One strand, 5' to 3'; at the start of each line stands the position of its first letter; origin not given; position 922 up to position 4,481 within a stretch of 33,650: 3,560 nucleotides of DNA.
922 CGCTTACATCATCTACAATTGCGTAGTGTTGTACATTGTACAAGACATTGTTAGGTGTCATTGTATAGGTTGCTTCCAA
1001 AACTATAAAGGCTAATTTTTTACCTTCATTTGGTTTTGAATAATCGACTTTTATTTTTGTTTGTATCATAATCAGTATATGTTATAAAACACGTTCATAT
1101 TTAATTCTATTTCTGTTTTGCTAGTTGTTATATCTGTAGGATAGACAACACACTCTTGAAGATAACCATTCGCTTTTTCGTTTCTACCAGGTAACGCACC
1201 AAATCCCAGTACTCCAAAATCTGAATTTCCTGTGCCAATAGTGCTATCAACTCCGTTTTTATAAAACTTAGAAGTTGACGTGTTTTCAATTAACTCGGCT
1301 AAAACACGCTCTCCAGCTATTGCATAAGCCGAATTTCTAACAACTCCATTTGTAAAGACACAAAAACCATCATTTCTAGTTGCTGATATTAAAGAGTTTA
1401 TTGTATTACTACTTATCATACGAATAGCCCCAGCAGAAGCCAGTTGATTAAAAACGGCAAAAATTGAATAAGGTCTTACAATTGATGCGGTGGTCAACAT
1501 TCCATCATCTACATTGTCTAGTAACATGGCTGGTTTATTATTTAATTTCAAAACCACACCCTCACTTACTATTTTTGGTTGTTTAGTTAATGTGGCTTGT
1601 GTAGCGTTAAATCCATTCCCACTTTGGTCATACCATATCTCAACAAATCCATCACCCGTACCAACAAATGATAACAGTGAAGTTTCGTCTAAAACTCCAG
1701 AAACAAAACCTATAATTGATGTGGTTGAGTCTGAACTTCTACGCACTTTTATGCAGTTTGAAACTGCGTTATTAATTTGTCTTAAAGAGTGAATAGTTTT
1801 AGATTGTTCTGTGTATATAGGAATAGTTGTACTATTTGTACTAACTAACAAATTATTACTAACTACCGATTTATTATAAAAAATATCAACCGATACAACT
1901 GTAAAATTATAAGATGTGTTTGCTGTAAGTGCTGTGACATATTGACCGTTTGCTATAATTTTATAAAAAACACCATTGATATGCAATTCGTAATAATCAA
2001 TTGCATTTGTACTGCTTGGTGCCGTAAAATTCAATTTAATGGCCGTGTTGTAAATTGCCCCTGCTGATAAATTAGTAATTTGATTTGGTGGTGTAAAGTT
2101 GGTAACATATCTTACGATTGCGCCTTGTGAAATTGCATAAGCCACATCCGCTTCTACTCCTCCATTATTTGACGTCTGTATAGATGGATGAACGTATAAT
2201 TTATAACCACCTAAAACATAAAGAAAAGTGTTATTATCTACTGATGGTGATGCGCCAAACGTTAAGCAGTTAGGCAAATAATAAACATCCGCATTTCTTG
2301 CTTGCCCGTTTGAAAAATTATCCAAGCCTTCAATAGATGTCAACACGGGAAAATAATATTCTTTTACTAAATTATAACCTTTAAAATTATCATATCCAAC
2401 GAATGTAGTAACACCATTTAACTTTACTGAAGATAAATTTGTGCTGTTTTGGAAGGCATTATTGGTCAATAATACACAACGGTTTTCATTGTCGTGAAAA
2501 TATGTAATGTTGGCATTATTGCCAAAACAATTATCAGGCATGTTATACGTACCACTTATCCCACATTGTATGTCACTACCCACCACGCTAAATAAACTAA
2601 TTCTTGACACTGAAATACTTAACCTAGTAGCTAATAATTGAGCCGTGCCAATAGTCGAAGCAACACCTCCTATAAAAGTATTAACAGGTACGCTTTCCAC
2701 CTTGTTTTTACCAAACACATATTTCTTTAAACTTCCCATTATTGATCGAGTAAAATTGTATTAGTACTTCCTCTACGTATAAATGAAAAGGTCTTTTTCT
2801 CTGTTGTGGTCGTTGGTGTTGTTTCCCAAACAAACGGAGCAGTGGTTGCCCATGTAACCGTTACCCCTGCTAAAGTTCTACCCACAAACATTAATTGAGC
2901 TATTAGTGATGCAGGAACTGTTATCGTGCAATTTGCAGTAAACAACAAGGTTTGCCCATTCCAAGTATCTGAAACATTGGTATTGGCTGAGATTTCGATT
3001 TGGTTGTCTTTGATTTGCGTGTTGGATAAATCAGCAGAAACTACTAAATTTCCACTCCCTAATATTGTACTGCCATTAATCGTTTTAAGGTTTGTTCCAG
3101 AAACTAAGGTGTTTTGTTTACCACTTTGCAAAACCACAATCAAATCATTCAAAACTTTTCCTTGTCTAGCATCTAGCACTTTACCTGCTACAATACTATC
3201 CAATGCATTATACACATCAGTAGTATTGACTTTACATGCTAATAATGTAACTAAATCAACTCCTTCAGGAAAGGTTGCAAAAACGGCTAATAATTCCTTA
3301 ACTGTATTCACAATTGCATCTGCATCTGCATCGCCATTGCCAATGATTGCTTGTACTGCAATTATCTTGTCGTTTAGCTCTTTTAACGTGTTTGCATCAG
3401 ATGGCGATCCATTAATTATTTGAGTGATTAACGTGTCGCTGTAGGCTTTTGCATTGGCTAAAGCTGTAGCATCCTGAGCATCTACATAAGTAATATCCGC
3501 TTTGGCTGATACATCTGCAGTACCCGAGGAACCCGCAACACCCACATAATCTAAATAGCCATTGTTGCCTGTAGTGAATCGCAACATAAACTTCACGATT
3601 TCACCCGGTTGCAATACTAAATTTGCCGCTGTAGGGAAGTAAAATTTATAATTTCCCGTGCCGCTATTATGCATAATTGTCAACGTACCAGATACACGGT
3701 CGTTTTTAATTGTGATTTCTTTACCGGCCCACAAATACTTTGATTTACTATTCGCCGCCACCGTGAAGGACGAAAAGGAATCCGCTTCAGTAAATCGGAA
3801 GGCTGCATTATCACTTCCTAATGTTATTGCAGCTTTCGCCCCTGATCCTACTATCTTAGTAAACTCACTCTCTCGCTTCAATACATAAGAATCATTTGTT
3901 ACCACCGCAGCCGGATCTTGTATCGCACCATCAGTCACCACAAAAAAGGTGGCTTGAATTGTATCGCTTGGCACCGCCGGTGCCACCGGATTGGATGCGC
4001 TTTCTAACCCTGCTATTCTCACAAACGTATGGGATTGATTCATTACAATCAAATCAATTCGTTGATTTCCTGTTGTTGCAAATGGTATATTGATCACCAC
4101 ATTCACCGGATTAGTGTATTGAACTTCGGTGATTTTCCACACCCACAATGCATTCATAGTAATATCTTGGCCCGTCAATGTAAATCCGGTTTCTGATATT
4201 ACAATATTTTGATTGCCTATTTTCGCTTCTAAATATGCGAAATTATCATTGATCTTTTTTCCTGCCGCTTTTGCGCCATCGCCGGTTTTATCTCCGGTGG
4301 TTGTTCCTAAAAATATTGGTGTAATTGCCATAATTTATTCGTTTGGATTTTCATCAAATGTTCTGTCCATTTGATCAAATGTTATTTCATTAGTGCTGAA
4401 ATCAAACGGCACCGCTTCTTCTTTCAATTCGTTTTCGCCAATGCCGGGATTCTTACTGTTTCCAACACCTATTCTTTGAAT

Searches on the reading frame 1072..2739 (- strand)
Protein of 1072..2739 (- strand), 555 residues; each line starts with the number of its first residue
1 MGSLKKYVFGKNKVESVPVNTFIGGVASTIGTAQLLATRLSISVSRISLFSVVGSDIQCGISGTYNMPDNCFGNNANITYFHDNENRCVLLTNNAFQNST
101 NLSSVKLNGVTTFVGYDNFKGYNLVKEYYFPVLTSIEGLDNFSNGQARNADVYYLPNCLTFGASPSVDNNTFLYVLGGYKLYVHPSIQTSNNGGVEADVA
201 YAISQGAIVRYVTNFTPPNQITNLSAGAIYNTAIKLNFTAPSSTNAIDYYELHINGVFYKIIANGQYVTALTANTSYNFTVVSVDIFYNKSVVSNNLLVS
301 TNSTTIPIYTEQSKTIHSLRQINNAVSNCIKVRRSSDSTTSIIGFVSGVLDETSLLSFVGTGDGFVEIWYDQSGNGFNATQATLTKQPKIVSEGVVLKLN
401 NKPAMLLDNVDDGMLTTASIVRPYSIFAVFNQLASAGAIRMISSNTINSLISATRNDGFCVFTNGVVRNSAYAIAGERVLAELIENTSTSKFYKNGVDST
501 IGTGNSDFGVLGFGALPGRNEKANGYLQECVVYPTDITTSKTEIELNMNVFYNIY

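Call 16: search_protein_families(library=pfam, proteins=[window:1072-2739:-], max_evalue=0.01)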
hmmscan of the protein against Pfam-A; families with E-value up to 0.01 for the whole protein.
window:1072-2739:- (555 aa): 2 families
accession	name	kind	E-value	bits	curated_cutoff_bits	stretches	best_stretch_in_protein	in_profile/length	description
PF13306.12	LRR_5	-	0.00032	21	27.7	1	66-136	47-115/127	BspA type Leucine rich repeat region (6 copies)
PF00041.27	fn3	-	0.0038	17.8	25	1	220-284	2-69/84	Fibronectin type III domain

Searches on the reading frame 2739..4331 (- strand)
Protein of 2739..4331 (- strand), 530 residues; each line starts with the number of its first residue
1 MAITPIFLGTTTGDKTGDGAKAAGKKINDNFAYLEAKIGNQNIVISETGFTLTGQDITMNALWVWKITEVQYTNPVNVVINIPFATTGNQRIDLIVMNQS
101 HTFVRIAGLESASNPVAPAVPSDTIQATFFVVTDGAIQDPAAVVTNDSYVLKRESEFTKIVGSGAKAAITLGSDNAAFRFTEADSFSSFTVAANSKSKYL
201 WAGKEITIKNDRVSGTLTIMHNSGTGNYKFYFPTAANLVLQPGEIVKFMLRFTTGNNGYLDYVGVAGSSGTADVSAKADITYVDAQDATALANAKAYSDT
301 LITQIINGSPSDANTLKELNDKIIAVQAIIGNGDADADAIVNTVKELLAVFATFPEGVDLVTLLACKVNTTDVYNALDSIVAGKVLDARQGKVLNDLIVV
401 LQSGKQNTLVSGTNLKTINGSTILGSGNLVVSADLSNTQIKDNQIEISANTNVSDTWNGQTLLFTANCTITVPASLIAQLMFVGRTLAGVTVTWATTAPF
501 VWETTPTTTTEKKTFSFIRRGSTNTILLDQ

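Call 16: search_protein_families(library=pfam, proteins=[window:2739-4331:-], max_evalue=0.01)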
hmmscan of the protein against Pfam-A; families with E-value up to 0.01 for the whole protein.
window:2739-4331:- (530 aa): 1 family
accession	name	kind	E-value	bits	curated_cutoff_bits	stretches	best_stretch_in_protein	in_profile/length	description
PF22337.1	Phage_fiber_rpt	-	0.00094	19.3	27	1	374-398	2-26/34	Phage tail fiber repeats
